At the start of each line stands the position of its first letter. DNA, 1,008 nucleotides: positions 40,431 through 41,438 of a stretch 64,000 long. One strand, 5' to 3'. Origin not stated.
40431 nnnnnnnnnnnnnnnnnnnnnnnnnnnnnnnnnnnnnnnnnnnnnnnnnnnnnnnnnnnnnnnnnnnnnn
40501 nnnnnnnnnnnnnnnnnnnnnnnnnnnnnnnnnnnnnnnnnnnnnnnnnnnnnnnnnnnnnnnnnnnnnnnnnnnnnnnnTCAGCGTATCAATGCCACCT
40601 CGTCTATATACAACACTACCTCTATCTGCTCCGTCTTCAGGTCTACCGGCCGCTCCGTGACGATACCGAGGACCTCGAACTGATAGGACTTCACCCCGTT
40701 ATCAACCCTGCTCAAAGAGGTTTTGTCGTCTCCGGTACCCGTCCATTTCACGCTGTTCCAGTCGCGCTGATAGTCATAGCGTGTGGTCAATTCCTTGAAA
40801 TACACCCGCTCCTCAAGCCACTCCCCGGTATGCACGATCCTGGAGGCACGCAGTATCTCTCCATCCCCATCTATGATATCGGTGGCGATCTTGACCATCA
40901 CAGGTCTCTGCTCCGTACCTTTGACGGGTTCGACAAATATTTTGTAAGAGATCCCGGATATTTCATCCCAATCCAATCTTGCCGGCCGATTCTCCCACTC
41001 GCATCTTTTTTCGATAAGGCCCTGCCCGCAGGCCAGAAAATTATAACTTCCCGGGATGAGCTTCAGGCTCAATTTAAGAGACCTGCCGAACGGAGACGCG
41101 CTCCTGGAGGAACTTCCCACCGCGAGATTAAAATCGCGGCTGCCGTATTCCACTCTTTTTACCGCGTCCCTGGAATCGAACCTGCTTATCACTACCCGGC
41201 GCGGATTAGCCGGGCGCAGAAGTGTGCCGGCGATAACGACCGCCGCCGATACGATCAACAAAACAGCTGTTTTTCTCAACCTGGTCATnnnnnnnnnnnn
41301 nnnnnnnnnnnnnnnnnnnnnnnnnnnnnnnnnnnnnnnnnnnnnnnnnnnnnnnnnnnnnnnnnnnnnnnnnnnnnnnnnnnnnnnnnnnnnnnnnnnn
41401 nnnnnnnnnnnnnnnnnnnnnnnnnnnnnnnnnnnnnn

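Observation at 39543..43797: Compact four-gene cluster: AmmeMemoRadiSam-type radical SAM, secreted protein, MnmA/ThiI-like PP-loop ATPase and TrpB2-like PLP enzyme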

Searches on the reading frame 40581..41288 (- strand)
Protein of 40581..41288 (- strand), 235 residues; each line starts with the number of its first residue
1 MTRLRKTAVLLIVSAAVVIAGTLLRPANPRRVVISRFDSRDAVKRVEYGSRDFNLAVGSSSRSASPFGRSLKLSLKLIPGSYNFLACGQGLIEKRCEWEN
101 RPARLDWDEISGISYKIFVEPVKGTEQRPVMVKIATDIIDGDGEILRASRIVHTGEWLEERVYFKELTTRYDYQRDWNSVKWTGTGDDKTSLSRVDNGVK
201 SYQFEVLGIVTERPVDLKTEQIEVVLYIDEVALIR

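Call 3: search_protein_families(library=pfam, proteins=[window:40581-41288:-], max_evalue=0.01)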
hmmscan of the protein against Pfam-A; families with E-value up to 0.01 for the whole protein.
window:40581-41288:- (235 aa): 0 families

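Call 4: search_protein_families(library=ncbifam, proteins=[window:40581-41288:-], max_evalue=0.01)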
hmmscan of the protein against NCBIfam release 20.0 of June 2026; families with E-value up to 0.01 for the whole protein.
window:40581-41288:- (235 aa): 0 families

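Call 44: find_homologous_proteins(query=window:40581-41288:-, max_evalue=0.001)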
Query window:40581-41288:- (235 aa): 20 proteins with E <= 0.001 among 936 candidates.
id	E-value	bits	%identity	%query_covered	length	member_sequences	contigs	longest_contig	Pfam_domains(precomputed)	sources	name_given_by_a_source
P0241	9.7e-142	488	96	100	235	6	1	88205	-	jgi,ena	-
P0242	5.9e-136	469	91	100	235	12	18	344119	-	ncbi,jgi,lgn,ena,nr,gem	ncbi:MAG: hypothetical protein WC583_00685 [Candidatus Omnitrophota bacterium]|jgi:hypothetical prot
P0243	1.2e-124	432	86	91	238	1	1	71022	-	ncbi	-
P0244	1.7e-112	392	76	92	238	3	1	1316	-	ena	-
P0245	2.5e-109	382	73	97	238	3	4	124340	-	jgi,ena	-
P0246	3.3e-105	369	68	100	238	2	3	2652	-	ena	-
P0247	8.0e-105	367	72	92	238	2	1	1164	-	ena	-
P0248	1.3e-103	363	71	92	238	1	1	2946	-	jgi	jgi:hypothetical protein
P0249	2.7e-103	362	69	97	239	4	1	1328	-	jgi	-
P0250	2.0e-102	359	66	99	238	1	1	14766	-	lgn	-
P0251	2.2e-102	359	71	95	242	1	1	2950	-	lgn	-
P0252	1.5e-101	357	65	100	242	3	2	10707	-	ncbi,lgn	-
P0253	6.6e-101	355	70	97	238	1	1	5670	-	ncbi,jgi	ncbi:MAG: hypothetical protein ACYSSI_09705 [Planctomycetota bacterium]|jgi:hypothetical protein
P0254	9.6e-101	354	67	97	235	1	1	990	-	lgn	-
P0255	6.4e-98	345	71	89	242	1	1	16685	-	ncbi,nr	ncbi:MAG: hypothetical protein PHC33_01090 [Candidatus Omnitrophica bacterium]|nr:hypothetical prote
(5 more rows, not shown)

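Call 50: predict_structure(alignment_id=A3)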
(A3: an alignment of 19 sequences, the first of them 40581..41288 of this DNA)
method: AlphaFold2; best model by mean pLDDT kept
length: 235 residues; sequences in the alignment: 19
mean_pLDDT: 67.7   pTM: 0.67
mean pLDDT of the five models: 67.7, 62.5, 56.8, 54.9, 52.5
residues with pLDDT >= 90: 5; 70-90: 109; 50-70: 72; < 50: 49
segments of 3 or more residues with pLDDT < 50: 24-26, 38-45, 90-96, 172-197
pLDDT, mean of each block of 10 residues (from residue 1): 57 61 53 62 49 65 69 72 58 50 76 88 84 82 79 89 77 45 44 50 76 80 83 84
secondary structure, 60 per line:
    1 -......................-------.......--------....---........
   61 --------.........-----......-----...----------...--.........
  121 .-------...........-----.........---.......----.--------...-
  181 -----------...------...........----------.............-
elements in order: H2-23 E31-37 E46-49 E53-60 E69-77 E83-88 E112-121 E129-139 E145-153 E157-163 E201-211 E222-234

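Call 52: search_protein_representatives(protein=window:40581-41288:-)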
Query: 235 residues. Proteins with E-value up to 0.001 (for the whole library): 8; up to 1e-10: 3; up to 1e-30: 3. The best 8 are listed.
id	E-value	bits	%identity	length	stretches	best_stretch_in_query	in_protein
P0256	1.2e-97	342.1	67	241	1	8-235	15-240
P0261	4.9e-58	212.6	52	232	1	9-234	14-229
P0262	2.3e-48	181.0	50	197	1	4-188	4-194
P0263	8.0e-06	41.8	33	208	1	26-175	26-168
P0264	1.8e-05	40.7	31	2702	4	81-119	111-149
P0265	4.2e-04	36.2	28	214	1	16-175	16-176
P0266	5.6e-04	35.8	28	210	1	11-175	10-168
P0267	8.5e-04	35.2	26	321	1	11-175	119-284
